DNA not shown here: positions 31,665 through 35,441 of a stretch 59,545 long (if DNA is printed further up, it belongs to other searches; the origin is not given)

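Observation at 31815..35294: Orphan FHA-domain, triple P-loop FtsK/SpoIIIE ATPase (EssC/EccC-like) with no other type VII secretion genes nearby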

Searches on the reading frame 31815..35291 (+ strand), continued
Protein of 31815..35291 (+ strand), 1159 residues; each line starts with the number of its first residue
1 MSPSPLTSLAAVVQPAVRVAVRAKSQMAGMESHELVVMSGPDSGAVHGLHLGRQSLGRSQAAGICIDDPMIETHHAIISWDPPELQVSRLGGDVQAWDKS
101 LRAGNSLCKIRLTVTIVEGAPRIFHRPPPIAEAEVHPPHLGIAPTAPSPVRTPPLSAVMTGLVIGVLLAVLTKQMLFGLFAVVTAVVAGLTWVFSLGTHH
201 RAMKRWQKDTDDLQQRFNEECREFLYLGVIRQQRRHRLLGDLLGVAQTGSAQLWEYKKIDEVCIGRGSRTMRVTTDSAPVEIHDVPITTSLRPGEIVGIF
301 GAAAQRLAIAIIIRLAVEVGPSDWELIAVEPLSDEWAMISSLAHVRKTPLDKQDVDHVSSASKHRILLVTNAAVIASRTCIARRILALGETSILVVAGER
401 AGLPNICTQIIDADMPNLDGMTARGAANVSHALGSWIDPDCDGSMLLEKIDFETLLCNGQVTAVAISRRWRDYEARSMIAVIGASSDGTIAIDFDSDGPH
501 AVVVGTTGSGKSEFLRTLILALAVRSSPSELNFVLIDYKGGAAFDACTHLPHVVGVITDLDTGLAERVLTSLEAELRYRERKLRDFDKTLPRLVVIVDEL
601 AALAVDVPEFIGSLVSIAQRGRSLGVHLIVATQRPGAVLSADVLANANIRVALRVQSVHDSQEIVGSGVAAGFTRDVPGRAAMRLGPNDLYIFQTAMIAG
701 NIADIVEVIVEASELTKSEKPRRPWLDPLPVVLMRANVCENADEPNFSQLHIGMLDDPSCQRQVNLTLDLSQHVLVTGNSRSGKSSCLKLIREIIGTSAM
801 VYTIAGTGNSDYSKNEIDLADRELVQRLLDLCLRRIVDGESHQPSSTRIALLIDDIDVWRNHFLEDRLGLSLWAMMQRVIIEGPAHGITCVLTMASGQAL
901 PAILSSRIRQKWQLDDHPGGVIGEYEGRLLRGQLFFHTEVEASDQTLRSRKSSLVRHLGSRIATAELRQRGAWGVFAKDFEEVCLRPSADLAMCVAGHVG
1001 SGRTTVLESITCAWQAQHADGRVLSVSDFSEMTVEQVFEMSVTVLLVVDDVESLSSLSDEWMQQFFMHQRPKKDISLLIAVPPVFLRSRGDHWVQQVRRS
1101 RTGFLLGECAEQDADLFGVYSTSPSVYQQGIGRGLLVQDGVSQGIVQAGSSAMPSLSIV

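Call 19: find_encoding_contigs(protein=P0035, flank=10000, max_places=2)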
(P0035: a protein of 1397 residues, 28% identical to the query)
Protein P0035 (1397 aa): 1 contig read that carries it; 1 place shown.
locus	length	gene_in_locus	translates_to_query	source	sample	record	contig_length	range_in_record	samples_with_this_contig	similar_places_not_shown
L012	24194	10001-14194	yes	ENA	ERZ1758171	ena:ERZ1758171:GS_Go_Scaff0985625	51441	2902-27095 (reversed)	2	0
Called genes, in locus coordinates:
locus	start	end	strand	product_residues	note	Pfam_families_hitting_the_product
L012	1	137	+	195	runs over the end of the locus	PF02632:BioY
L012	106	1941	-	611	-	PF03704:BTAD, PF13424:TPR_12 (faint)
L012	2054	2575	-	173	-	-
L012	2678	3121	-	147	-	PF19853:DUF6328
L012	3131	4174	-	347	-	PF02811:PHP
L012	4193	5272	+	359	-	PF01068:DNA_ligase_A_M, PF04679:DNA_ligase_A_C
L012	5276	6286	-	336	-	PF21686:LigD_Prim-Pol, PF01896:DNA_primase_S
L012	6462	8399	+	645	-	PF00990:GGDEF, PF00563:EAL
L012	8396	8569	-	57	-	-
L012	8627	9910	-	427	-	-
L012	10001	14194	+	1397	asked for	PF13401:AAA_22 (faint), PF00498:FHA, PF16697:Yop-YscD_cpl, PF13191:AAA_16 (faint), PF25199:nSTAND_NTPase5 (faint), PF01580:FtsK_SpoIIIE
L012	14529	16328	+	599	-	PF00069:Pkinase, PF07714:PK_Tyr_Ser-Thr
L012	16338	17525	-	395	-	PF07995:GSDH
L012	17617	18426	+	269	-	PF02517:Rce1-like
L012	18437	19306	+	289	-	PF00892:EamA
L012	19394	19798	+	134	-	PF13581:HATPase_c_2, PF02518:HATPase_c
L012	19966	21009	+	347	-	PF15632:ATPgrasp_Ter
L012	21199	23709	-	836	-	PF01244:Peptidase_M19 (faint)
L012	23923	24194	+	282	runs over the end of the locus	PF06790:UPF0259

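Call 21: search_protein_families(library=pfam, proteins=[L008:9120-9956:-, L009:809-1588:-, L010:9559-9891:-, L010:8980-9501:-, L010:8362-8895:-, L012:8630-9910:-, L011:7863-8678:+], max_evalue=1)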
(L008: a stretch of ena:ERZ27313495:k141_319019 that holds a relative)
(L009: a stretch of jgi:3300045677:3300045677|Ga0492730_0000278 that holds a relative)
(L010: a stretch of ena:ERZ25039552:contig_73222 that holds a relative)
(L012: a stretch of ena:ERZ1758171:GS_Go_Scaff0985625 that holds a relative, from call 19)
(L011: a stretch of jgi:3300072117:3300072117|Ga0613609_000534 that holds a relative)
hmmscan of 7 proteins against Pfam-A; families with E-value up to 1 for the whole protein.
L008:9120-9956:- (279 aa): 2 families
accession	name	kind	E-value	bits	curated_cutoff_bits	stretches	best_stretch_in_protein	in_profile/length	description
PF00196.25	GerE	-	0.0016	18.5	23.5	1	225-266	3-44/57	Bacterial regulatory proteins, luxR family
PF08281.18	Sigma70_r4_2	-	0.15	12.2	25.7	1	244-266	31-53/54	Sigma-70, region 4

L009:809-1588:- (260 aa): 2 families
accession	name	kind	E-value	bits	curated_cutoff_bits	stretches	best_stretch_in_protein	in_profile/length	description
PF00196.25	GerE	-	0.13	12.4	23.5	1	206-247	3-44/57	Bacterial regulatory proteins, luxR family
PF23873.1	DUF7228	-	0.27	11.7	27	1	58-78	25-45/59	Family of unknown function (DUF7228)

L010:9559-9891:- (111 aa): 0 families

L010:8980-9501:- (174 aa): 1 family
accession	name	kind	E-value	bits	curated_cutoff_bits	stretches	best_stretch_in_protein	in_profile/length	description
PF19827.4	DUF6308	-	0.01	16.1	27.3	1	80-146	93-157/193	Family of unknown function (DUF6308)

L010:8362-8895:- (178 aa): 4 families
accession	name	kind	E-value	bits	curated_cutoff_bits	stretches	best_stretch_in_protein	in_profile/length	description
PF06013.18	WXG100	-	0.00067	20.3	27.3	1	24-91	12-81/86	Proteins of 100 residues with WXG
PF21725.3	T7SS_signal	-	0.0086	16.4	27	1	26-91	81-145/241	Putative T7SS secretion signal domain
PF07216.17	LcrG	-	0.0089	16.4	24.1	1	129-169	52-90/91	LcrG protein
PF12867.12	DinB_2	-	0.42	11.5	24.8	0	109-166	53-102/128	DinB superfamily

L012:8630-9910:- (427 aa): 1 family
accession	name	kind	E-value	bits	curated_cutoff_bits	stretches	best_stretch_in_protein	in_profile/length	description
PF00353.25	HemolysinCabind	-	3e-42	142.5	23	9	389-423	2-36/36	RTX calcium-binding nonapeptide repeat (4 copies)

L011:7863-8678:+ (272 aa): 0 families

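Call 25: search_solved_structures(query=window:31815-35291:+, max_evalue=0.001, show_alignments=0)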
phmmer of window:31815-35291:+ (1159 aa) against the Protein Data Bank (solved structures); distinct sequences matched with E-value up to 0.001: 16.
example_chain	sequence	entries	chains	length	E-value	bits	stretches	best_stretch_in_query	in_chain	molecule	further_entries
4nh0_A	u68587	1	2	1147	1.7e-52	181.9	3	470-718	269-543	Cell divisionFtsK/SpoIIIE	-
9qks_G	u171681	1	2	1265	2.4e-44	154.9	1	447-698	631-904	ESX secretion system protein YukB,Green fluorescent protein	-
7b9f_C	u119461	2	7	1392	4.1e-32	114.4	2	491-662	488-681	EccC5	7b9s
7np7_C1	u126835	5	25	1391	2.5e-25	91.9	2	492-662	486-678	ESX-5 secretion system protein EccC5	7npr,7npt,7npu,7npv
4n1a_A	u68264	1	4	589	2e-21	78.9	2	492-748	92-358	Cell divisionFtsK/SpoIIIE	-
2iuu_A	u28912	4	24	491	9.2e-19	70.2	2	588-670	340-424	DNA TRANSLOCASE FTSK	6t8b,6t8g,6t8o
2iut_A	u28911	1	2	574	1.5e-18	69.4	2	588-670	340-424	DNA TRANSLOCASE FTSK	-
4lya_A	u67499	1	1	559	7.4e-17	63.8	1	502-795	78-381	Uncharacterized protein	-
2ius_A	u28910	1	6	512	5.1e-16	61.1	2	588-668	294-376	DNA TRANSLOCASE FTSK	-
5fv0_A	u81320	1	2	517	6.5e-14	54.1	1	502-795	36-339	ESX secretion system protein EccC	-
6o1w_A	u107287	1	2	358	3.2e-12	48.5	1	474-690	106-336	DNA translocase coupling protein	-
6o1x_A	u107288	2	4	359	3.2e-12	48.5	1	474-690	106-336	DNA translocase coupling protein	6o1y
6o1z_A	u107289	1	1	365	3.3e-12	48.5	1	474-690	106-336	DNA translocase coupling protein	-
9jv8_A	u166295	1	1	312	3.1e-09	38.6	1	492-662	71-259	ESX-1 secretion system protein EccCb1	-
6j19_A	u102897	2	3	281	0.00022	22.5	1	472-568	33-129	ESX-1 secretion system protein EccCb1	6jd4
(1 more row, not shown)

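Call 37: find_related_loci(query=A1, collection=genome_contigs, flank=10000)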
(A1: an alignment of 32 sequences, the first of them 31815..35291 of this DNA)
Query A1 (1159 aa) in genome_contigs; peptide patterns used: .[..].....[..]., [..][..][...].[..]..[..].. (x = any residue, [..] = any of these).
600 stretches matched a pattern (row limit reached: there are more); 554 encode a relative of the query (tblastn E <= 1e-3); the best 80 are kept; 80 distinct loci.
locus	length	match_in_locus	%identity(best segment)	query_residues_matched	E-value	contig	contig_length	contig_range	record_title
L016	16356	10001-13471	36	33-1147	0e+0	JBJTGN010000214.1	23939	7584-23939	MAG: Actinomycetota bacterium isolate samp_4319_concoct_650 samp_4319_836468, whole genome shotgun sequence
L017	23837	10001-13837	29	38-1132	1e-95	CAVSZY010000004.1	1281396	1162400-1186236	MAG: uncultured Acidimicrobiaceae bacterium isolate MFD04651.bin.2.39 genome assembly, contig: contig_1805, whole genome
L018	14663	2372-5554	31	124-795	3e-86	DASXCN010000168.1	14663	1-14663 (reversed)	MAG TPA_asm: Solirubrobacteraceae bacterium isolate SMAG_U5061 k141_2186493, whole genome shotgun sequence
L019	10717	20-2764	32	378-1140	8e-81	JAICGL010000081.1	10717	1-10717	MAG: Acidimicrobiia bacterium isolate CF_bin.45 k141_3062337_length_10717_cov_8.0000, whole genome shotgun sequence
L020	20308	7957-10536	31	394-1148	1e-77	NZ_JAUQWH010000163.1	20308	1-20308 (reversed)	Actinoplanes sp. RD1 163, whole genome shotgun sequence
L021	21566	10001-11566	36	475-914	5e-71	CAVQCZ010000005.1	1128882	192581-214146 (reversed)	MAG: uncultured Actinomycetota bacterium isolate MFD02416.bin.1.329 genome assembly, contig: contig_45079, whole genome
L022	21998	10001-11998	33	458-911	2e-70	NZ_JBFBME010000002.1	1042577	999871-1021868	Microbacterium sp. NPDC077644 NPDC077644_67_G12.ctg-0002, whole genome shotgun sequence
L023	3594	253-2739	28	233-893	4e-71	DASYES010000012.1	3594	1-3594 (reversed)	MAG TPA_asm: Pseudonocardia sp. isolate SMAG_U4993 k141_3480074, whole genome shotgun sequence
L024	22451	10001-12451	31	249-791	3e-70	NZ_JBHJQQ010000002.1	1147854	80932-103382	Kribbella sp. NPDC056345 NPDC056345_T3_E12.ctg-0002, whole genome shotgun sequence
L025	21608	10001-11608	32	458-911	8e-70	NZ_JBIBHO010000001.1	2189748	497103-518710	Microbacterium sp. NPDC008134 NPDC008134_171_H2.ctg-0001, whole genome shotgun sequence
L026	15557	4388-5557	41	462-791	9e-69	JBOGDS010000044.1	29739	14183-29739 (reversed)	MAG: Jiangellaceae bacterium isolate SD8037_metabat2.bin.22 NODE_453_length_29739_cov_2.922464, whole genome shotgun seq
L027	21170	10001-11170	39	465-799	5e-69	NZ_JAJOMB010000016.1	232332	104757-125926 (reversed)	Kineosporia babensis strain JCM 31032 16, whole genome shotgun sequence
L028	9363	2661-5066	30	474-1140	5e-69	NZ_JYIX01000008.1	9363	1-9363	Microbacterium azadirachtae strain ARN176 RS86_contig000008, whole genome shotgun sequence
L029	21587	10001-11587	33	477-911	5e-68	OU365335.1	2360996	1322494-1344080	Pseudoclavibacter sp. 125703-2019 isolate 125703-19 genome assembly, chromosome: 1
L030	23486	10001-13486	33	35-893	4e-68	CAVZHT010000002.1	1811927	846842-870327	MAG: uncultured Actinomycetota bacterium isolate MFD02416.bin.2.40 genome assembly, contig: contig_24964, whole genome s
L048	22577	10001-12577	28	144-911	8e-63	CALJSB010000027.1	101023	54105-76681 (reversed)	MAG: uncultured Acidimicrobiales bacterium isolate R1_Bin_METABAT__39_1 genome assembly, contig: c_000001006852, whole g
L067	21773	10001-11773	30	157-696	5e-54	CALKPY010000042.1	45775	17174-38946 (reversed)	MAG: uncultured Acidimicrobiales bacterium isolate R2_Bin_Bin_131_sub_1 genome assembly, contig: c_000000088775, whole g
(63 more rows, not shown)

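Call 46: search_protein_families(library=pfam, proteins=[L017:13993-14886:+, L017:14964-15971:+, L017:15974-17224:-, L017:17306-18256:+, L017:18259-19275:+, L017:19275-20012:+, L017:20332-20757:+, L017:6450-8744:+, L017:8764-9726:-, L017:9698-13930:+], max_evalue=0.001)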
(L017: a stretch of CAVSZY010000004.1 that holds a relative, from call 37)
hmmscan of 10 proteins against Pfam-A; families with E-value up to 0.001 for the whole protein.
L017:13993-14886:+ (298 aa): 0 families

L017:14964-15971:+ (336 aa): 1 family
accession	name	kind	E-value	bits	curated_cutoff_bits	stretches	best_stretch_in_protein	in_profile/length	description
PF17210.9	SdrD_B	-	0.00011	22.8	29.7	1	39-77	3-47/112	SdrD B-like domain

L017:15974-17224:- (417 aa): 1 family
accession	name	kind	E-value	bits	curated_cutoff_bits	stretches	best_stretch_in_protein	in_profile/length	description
PF00704.34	Glyco_hydro_18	-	2.2e-26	93.7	29.6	1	123-391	68-317/317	Glycosyl hydrolases family 18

L017:17306-18256:+ (317 aa): 1 family
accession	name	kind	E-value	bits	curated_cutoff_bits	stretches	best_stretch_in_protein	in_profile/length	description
PF04069.17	OpuAC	-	2.9e-11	43.9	21.2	1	47-307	7-256/257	Substrate binding domain of ABC-type glycine betaine transport system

L017:18259-19275:+ (339 aa): 2 families
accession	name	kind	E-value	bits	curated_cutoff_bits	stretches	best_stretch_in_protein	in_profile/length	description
PF00005.33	ABC_tran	-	1.2e-25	91.2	25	1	18-156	2-137/137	ABC transporter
PF13304.12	AAA_21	-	1.8e-12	48.4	27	1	125-187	235-300/304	AAA domain, putative AbiEii toxin, Type IV TA system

L017:19275-20012:+ (246 aa): 1 family
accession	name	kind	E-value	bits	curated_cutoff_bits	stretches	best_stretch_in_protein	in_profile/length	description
PF12730.13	ABC2_membrane_4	-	3.3e-08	34.1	27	1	5-175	1-172/179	ABC-2 family transporter protein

L017:20332-20757:+ (142 aa): 1 family
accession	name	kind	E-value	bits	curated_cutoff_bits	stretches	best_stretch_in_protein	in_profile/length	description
PF01850.27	PIN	-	2.5e-17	64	23.6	1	4-132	1-118/120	PIN domain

L017:6450-8744:+ (765 aa): 4 families
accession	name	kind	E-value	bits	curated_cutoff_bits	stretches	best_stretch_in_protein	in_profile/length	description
PF00122.25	E1-E2_ATPase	-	2.4e-49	167.7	28.1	1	253-429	4-180/181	E1-E2 ATPase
PF00702.32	Hydrolase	-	2.5e-30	106.8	26.4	1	446-666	1-191/191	haloacid dehalogenase-like hydrolase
PF00403.32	HMA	-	2.3e-15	57.2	24.8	1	4-64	2-61/62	Heavy-metal-associated domain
PF08282.18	Hydrolase_3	-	0.00076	19.7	20.9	0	645-684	202-241/255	haloacid dehalogenase-like hydrolase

L017:8764-9726:- (321 aa): 0 families

L017:9698-13930:+ (1411 aa): 6 families
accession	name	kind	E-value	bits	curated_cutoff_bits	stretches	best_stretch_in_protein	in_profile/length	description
PF01580.24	FtsK_SpoIIIE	-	1.1e-34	120.3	24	1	639-812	20-220/221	FtsK/SpoIIIE family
PF13401.12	AAA_22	-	6.3e-10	39.9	27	1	659-807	7-121/130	AAA domain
PF25199.1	nSTAND_NTPase5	-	3.1e-07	30.8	34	0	1240-1329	45-134/145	Novel STAND NTPase 5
PF16697.10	Yop-YscD_cpl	-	1.3e-05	25.7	33.2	1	102-160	3-61/94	Inner membrane component of T3SS, cytoplasmic domain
PF10412.15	TrwB_AAD_bind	-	9e-05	22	20.5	0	648-700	6-54/387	Type IV secretion-system coupling protein DNA-binding domain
PF01935.23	DUF87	-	0.00052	20.6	23.2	0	657-699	23-62/220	Helicase HerA, central domain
